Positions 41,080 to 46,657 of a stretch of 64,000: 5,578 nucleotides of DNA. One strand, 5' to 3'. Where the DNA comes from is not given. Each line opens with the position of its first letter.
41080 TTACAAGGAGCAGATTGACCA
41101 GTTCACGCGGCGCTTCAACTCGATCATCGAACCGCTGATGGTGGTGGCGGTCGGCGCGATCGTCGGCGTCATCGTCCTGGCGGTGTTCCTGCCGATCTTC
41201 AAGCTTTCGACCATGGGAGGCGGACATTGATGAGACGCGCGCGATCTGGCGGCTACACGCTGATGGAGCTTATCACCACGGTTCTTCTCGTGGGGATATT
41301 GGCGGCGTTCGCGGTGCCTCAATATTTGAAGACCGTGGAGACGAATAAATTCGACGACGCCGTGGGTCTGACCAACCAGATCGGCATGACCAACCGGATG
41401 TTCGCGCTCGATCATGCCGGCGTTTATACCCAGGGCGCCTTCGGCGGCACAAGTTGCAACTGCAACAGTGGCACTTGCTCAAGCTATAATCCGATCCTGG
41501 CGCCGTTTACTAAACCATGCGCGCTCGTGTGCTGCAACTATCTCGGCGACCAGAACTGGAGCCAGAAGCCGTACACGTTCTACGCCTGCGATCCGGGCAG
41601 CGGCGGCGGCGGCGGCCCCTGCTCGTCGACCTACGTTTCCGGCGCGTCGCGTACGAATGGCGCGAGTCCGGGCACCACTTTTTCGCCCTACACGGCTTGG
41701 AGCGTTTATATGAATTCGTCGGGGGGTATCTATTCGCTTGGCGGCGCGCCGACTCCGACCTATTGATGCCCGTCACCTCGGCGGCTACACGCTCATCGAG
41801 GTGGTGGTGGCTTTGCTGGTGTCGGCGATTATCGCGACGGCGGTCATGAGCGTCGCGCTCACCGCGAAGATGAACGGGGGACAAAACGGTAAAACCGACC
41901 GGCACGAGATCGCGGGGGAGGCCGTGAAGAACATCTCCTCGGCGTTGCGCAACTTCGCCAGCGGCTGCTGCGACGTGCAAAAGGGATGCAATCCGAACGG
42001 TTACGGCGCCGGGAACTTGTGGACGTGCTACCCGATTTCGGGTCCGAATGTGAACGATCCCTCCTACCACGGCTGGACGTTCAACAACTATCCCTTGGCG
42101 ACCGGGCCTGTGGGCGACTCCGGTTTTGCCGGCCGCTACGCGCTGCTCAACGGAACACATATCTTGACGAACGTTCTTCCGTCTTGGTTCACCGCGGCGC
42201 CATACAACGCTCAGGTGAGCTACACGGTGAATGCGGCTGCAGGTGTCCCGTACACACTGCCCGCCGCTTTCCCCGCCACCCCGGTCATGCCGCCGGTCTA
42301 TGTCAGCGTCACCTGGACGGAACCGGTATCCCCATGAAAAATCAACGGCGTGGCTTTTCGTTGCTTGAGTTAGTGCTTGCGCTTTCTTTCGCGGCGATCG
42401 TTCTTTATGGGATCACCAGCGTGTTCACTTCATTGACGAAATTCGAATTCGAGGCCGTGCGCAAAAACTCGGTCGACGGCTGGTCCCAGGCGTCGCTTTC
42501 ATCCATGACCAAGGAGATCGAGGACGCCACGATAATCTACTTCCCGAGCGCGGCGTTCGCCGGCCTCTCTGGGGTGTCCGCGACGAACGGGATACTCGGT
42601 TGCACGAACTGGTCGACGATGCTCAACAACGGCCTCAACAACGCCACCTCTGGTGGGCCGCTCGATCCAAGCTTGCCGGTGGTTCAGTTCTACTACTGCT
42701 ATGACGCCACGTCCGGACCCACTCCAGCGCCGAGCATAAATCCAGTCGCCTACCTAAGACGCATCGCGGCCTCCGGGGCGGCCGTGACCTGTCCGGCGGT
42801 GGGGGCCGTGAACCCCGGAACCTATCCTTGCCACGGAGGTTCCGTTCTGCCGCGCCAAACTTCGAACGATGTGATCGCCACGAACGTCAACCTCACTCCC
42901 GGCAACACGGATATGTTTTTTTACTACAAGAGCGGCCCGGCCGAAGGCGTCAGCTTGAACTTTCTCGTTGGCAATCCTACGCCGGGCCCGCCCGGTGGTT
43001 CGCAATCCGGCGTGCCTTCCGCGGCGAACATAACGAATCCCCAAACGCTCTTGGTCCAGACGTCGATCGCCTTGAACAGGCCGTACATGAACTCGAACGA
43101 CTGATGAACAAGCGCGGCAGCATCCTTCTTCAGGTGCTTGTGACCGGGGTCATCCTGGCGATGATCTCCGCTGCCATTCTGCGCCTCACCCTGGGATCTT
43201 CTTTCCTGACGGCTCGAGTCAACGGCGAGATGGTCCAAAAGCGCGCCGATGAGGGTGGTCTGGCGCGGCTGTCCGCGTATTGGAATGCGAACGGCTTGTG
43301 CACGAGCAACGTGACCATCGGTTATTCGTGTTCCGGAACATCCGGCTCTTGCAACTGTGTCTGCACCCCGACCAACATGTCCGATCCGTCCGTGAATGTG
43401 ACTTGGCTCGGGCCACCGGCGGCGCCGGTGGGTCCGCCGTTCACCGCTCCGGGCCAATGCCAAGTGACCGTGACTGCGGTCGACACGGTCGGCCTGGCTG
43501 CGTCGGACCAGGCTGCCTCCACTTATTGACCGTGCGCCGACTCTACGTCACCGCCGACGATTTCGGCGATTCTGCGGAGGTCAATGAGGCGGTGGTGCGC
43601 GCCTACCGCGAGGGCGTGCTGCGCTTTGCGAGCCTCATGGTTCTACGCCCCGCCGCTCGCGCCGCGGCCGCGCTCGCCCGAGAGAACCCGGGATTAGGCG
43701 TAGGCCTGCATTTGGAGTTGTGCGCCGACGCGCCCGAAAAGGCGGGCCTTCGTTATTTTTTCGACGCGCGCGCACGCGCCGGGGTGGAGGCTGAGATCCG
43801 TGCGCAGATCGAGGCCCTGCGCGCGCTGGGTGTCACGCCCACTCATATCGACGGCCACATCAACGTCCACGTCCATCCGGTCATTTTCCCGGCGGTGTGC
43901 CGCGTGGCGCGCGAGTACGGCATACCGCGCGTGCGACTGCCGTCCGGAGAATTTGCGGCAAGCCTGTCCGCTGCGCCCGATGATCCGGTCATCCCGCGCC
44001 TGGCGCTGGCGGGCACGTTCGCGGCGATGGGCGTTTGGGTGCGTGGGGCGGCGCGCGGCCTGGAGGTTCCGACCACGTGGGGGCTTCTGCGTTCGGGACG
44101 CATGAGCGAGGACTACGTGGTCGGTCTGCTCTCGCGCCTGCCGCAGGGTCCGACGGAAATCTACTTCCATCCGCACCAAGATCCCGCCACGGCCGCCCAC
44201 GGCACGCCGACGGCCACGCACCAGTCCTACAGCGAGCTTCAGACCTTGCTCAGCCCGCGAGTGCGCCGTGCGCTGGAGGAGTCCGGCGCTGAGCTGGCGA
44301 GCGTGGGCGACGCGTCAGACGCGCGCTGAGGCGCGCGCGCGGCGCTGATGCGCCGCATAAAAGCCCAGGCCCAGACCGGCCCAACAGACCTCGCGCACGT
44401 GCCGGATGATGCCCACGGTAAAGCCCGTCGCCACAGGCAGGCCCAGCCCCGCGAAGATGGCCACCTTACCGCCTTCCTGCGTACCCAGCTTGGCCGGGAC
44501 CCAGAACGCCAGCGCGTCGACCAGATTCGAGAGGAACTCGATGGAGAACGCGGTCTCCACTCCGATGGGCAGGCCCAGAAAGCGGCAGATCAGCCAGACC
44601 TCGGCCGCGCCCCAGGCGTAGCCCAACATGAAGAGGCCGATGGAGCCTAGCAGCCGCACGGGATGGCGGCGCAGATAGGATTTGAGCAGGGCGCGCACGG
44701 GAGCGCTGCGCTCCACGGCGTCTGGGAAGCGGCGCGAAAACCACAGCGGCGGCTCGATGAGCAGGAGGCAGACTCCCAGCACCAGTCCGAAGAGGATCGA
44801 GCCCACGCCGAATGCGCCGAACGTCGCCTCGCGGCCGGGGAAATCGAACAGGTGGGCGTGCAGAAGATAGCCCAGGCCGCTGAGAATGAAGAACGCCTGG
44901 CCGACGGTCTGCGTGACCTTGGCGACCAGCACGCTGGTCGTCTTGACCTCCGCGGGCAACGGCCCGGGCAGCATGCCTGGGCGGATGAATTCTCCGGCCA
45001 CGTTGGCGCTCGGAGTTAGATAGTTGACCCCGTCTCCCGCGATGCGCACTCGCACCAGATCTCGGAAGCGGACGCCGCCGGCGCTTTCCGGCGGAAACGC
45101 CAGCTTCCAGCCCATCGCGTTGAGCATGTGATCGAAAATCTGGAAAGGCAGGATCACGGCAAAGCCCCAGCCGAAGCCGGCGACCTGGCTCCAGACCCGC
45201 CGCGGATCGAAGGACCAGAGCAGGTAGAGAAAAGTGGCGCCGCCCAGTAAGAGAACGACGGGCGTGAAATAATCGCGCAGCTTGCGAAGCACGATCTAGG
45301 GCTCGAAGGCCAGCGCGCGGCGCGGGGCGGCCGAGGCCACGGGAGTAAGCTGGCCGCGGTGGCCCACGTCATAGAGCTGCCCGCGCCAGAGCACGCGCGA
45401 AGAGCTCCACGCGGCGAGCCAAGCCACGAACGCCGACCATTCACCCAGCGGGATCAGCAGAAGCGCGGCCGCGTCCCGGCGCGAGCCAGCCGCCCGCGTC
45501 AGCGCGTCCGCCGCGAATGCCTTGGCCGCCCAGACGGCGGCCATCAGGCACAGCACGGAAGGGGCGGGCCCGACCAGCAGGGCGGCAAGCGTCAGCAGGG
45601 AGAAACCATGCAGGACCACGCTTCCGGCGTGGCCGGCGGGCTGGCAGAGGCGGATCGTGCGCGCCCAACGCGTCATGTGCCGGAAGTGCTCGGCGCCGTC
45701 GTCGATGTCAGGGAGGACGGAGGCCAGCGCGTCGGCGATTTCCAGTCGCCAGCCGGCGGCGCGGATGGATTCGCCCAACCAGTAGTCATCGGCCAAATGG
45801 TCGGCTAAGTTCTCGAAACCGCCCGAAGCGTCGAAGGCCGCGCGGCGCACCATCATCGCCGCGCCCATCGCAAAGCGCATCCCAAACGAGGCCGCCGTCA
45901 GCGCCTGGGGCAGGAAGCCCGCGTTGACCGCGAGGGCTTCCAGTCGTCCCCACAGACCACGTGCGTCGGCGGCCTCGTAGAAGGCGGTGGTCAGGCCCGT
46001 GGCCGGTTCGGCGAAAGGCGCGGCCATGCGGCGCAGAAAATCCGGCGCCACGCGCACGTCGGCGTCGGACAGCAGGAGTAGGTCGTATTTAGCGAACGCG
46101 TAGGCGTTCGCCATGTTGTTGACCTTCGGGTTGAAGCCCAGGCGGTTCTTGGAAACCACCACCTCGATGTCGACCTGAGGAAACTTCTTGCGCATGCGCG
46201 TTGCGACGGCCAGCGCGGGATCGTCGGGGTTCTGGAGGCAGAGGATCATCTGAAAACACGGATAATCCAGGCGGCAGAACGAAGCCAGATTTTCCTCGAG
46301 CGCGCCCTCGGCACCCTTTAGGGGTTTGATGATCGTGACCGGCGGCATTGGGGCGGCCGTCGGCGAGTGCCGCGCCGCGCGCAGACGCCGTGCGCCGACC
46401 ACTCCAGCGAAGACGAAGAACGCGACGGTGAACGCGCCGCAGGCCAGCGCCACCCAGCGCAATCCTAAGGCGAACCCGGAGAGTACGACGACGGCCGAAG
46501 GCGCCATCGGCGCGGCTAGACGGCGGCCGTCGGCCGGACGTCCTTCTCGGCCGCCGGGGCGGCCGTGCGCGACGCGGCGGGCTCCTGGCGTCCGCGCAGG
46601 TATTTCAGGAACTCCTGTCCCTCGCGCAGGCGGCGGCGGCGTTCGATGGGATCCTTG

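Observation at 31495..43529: Compact all-in-one type IV pilus / T2SS-like machine with atypical parts, wedged between the two halves of the hopanoid gene set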

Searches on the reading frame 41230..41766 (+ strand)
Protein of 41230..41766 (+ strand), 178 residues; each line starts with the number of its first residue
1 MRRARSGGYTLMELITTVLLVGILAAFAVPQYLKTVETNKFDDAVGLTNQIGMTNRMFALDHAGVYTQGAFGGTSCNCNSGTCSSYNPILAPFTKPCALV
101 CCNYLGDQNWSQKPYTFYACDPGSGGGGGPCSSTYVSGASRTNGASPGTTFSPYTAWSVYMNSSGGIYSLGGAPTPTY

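Call 5: search_protein_families(library=pfam, proteins=[window:41230-41766:+], max_evalue=0.1)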
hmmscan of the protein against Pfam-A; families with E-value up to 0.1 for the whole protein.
window:41230-41766:+ (178 aa): 2 families
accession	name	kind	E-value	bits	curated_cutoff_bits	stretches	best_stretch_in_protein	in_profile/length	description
PF07963.17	N_methyl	-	0.0015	18.5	21.2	1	4-28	2-26/27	Prokaryotic N-terminal methylation motif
PF20303.3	YLATT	-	0.054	13.8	26.7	1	16-40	35-59/107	YEATS-Like-Associating Three TM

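Call 6: search_protein_families(library=ncbifam, proteins=[window:41230-41766:+], max_evalue=0.1)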
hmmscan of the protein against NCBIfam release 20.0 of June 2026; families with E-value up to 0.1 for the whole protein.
window:41230-41766:+ (178 aa): 6 families
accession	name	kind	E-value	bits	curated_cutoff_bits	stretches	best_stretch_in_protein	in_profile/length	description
NF041775.1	typeIV_PilA_Myxo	equivalog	1.8e-05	24.8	400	1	5-43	9-47/214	type IV pilin protein PilA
TIGR01710.1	typeII_sec_gspG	equivalog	2.3e-05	24.4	88.85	1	8-62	2-56/134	type II secretion system major pseudopilin GspG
NF007862.0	PRK10574.1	equivalog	0.00038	20.6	138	1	6-63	4-61/145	prepilin peptidase-dependent pilin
TIGR02532.1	IV_pilin_GFxxxE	domain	0.001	18.8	16.3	1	8-29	3-24/24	prepilin-type N-terminal cleavage/methylation domain-containing protein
NF006453.0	PRK08808.1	equivalog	0.018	14.1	295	1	1-28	1-30/211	type II secretion system protein J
TIGR01708.2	typeII_sec_gspH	equivalog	0.034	14.1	80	1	8-42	3-37/169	type II secretion system minor pseudopilin GspH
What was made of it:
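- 41230..41766 (+): G8: candidate major pilin. Leader ...SGG|YTLMEL, Glu5, 8 Cys, conserved C-terminal tail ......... N_methyl, TIGR02532, and PilA/GspG N-terminal hits (calls 5, 6).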

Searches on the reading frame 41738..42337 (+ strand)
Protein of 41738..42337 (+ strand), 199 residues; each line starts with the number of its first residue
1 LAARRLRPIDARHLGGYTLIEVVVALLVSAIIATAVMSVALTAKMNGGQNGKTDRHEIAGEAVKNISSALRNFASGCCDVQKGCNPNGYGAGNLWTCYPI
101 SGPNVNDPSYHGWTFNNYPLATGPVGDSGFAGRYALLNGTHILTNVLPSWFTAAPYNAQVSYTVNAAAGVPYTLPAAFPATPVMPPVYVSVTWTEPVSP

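Call 5: search_protein_families(library=pfam, proteins=[window:41738-42337:+], max_evalue=0.1)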
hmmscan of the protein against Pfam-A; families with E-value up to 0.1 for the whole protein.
window:41738-42337:+ (199 aa): 1 family
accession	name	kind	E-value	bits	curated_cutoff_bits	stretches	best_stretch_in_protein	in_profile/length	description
PF07963.17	N_methyl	-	1.6e-05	24.7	21.2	1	16-37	6-27/27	Prokaryotic N-terminal methylation motif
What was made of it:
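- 41738..42337 (+): G9: minor pilin (leader ...HLGG|YTLIEV, Glu5). The only start that keeps the leader is TTG 41738, which overlaps G8 by 29 nt. N_methyl 1.6e-5 (call 5).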

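Call 6: search_protein_families(library=ncbifam, proteins=[window:41738-42337:+], max_evalue=0.1)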
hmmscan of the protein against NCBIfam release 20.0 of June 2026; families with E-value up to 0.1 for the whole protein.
window:41738-42337:+ (199 aa): 6 families
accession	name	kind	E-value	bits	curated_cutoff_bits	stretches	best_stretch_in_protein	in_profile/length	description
TIGR02532.1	IV_pilin_GFxxxE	domain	0.00078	19.2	16.3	1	16-37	3-24/24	prepilin-type N-terminal cleavage/methylation domain-containing protein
TIGR01707.1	gspI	equivalog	0.0025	18.3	44.35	1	16-42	1-27/101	type II secretion system minor pseudopilin GspI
NF041013.1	T4P_ComGE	equivalog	0.0041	17.2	49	1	16-39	5-28/83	competence type IV pilus minor pilin ComGE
NF041002.1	pilin_ComGF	equivalog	0.031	14.5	80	1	16-46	3-33/139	competence type IV pilus minor pilin ComGF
NF038303.1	EPS_HpsB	equivalog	0.038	14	150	1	16-44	4-32/211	hormogonium polysaccharide secretion pseudopilin HpsB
NF038304.1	EPS_HpsC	equivalog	0.059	12.9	200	1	12-41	18-47/318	hormogonium polysaccharide secretion pseudopilin HpsC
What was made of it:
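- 41738..42337 (+): Weak GspI match (call 6).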

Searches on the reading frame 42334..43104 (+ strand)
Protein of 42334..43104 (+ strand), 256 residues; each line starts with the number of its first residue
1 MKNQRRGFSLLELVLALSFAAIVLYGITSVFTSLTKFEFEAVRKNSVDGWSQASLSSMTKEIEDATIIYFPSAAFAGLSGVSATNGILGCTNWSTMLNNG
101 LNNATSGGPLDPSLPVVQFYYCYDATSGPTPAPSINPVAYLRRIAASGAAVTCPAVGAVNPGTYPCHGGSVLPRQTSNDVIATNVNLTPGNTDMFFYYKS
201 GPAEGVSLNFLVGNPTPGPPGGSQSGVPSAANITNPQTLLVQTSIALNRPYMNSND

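Call 5: search_protein_families(library=pfam, proteins=[window:42334-43104:+], max_evalue=0.1)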
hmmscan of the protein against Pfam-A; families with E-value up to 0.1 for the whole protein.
window:42334-43104:+ (256 aa): 1 family
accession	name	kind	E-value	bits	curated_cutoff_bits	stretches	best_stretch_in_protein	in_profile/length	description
PF07963.17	N_methyl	-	0.0057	16.6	21.2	1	3-26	2-25/27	Prokaryotic N-terminal methylation motif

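Call 6: search_protein_families(library=ncbifam, proteins=[window:42334-43104:+], max_evalue=0.1)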
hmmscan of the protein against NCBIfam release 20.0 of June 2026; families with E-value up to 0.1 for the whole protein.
window:42334-43104:+ (256 aa): 3 families
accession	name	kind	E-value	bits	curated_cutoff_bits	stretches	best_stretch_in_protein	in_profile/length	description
NF007848.0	PRK10557.1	equivalog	2.2e-05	23.8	120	1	1-65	6-70/192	prepilin peptidase-dependent protein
NF041002.1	pilin_ComGF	equivalog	0.0083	16.4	80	1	6-65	2-59/139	competence type IV pilus minor pilin ComGF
TIGR02532.1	IV_pilin_GFxxxE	domain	0.02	14.8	16.3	1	5-22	1-18/24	prepilin-type N-terminal cleavage/methylation domain-containing protein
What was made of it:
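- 42334..43104 (+): G10: minor pilin (leader ...QRRG|FSLLEL, Glu5), 256 aa. N_methyl, and PRK10557 prepilin-peptidase-dependent protein E 2.2e-5 (calls 5, 6).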

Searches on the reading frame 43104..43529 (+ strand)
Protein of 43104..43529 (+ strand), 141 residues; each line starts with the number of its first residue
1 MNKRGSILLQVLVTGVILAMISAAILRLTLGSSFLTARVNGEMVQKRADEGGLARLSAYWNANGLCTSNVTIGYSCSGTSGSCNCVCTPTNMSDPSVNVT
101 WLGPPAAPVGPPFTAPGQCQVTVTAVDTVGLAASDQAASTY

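Call 24: search_protein_families(library=ncbifam, proteins=[window:43104-43529:+], max_evalue=0.01)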
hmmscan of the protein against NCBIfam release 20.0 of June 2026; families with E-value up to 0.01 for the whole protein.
window:43104-43529:+ (141 aa): 0 families

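Call 44: search_protein_families(library=pfam, proteins=[window:43104-43529:+], max_evalue=0.01)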
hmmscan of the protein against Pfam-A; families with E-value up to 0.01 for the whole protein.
window:43104-43529:+ (141 aa): 0 families
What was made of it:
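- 43104..43529 (+): G11: small minor pilin-like protein (leader ...KRG|SILLQV) without Glu5 and with six conserved Cys. Inferred to be a GspK/PilX-type tip subunit. No family hit (calls 24, 44).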

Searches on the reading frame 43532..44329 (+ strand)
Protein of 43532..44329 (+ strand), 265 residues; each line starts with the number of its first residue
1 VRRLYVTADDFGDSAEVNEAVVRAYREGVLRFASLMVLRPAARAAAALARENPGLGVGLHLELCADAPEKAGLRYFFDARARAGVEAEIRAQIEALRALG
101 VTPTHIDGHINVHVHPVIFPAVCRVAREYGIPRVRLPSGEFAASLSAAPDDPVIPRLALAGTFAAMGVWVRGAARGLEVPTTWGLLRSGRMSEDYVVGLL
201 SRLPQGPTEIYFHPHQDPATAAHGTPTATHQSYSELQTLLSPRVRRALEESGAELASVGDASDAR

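Call 24: search_protein_families(library=ncbifam, proteins=[window:43532-44329:+], max_evalue=0.01)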
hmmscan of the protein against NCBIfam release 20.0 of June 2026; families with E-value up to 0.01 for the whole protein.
window:43532-44329:+ (265 aa): 3 families
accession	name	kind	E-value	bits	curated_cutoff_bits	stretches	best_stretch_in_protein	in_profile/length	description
TIGR03473.1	HpnK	hypoth_equivalog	1.6e-62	211.3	232.6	2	67-257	88-277/283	hopanoid biosynthesis-associated protein HpnK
NF002559.0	PRK02134.1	equivalog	1.2e-26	93.8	227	1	2-132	3-148/249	chitin disaccharide deacetylase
NF052308.1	CarbhyDeactlThm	equivalog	4.2e-10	39.4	400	1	83-134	101-152/265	carbohydrate deacetylase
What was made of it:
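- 43532..44329 (+): hpnK-like YdjC deacetylase. It is the last gene of the co-directional run. It is a neighbour of the machine, not a demonstrated part of it. HpnK 211.3 bits (cut-off 232.6) (call 24).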

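Call 44: search_protein_families(library=pfam, proteins=[window:43532-44329:+], max_evalue=0.01)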
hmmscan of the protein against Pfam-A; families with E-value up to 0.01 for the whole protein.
window:43532-44329:+ (265 aa): 1 family
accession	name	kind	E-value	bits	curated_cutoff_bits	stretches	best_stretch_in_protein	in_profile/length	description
PF04794.17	YdjC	-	8.3e-54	183.6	29.7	1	3-250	1-266/266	YdjC-like protein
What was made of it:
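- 43532..44329 (+): YdjC 8.3e-54 (call 44).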

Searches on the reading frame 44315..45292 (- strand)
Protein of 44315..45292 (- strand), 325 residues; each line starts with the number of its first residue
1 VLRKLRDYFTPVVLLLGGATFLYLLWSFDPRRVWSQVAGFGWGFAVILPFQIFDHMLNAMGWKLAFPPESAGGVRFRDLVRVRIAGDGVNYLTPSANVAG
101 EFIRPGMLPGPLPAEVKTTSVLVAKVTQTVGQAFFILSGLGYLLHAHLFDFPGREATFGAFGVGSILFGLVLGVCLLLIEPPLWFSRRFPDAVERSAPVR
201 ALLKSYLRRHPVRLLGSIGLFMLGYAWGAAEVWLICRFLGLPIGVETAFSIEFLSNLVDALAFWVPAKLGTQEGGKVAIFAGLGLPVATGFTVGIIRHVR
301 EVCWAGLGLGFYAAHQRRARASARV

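Call 24: search_protein_families(library=ncbifam, proteins=[window:44315-45292:-], max_evalue=0.01)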
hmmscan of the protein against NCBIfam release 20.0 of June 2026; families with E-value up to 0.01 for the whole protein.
window:44315-45292:- (325 aa): 2 families
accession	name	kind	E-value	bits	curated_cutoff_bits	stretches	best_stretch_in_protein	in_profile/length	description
TIGR03476.1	HpnL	subfamily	4.5e-38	131.3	195.65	1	13-309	8-311/318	putative membrane protein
TIGR00374.1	TIGR00374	subfamily_domain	0.00092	18.7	43.2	0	205-293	204-290/323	flippase-like domain-containing protein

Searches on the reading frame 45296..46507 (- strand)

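Call 24: search_protein_families(library=ncbifam, proteins=[window:45296-46507:-], max_evalue=0.01)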
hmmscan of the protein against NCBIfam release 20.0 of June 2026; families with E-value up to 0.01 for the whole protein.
window:45296-46507:- (403 aa): 6 families
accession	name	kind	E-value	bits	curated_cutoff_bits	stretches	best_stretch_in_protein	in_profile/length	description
TIGR03472.1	HpnI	equivalog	7.8e-104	347.5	310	1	16-388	4-371/373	bacteriohopanetetrol glucosamine biosynthesis glycosyltransferase HpnI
TIGR03469.1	HpnB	hypoth_equivalog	8.1e-11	41.6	379.25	1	39-284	26-283/386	hopene-associated glycosyltransferase HpnB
TIGR03965.1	mycofact_glyco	equivalog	2e-08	33.5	280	1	44-365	62-384/467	mycofactocin biosynthesis glycosyltransferase MftF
TIGR03111.1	glyc2_xrt_Gpos1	hypoth_equivalog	0.00027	19.9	363.95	1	45-165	39-156/439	TIGR03111 family XrtG-associated glycosyltransferase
TIGR04283.1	glyco_like_mftF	equivalog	0.00037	20.2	182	1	59-257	3-177/221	TIGR04283 family arsenosugar biosynthesis glycosyltransferase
TIGR03937.1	PgaC_IcaA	equivalog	0.00086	18.4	422.3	1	43-167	33-152/407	poly-beta-1,6-N-acetyl-D-glucosamine synthase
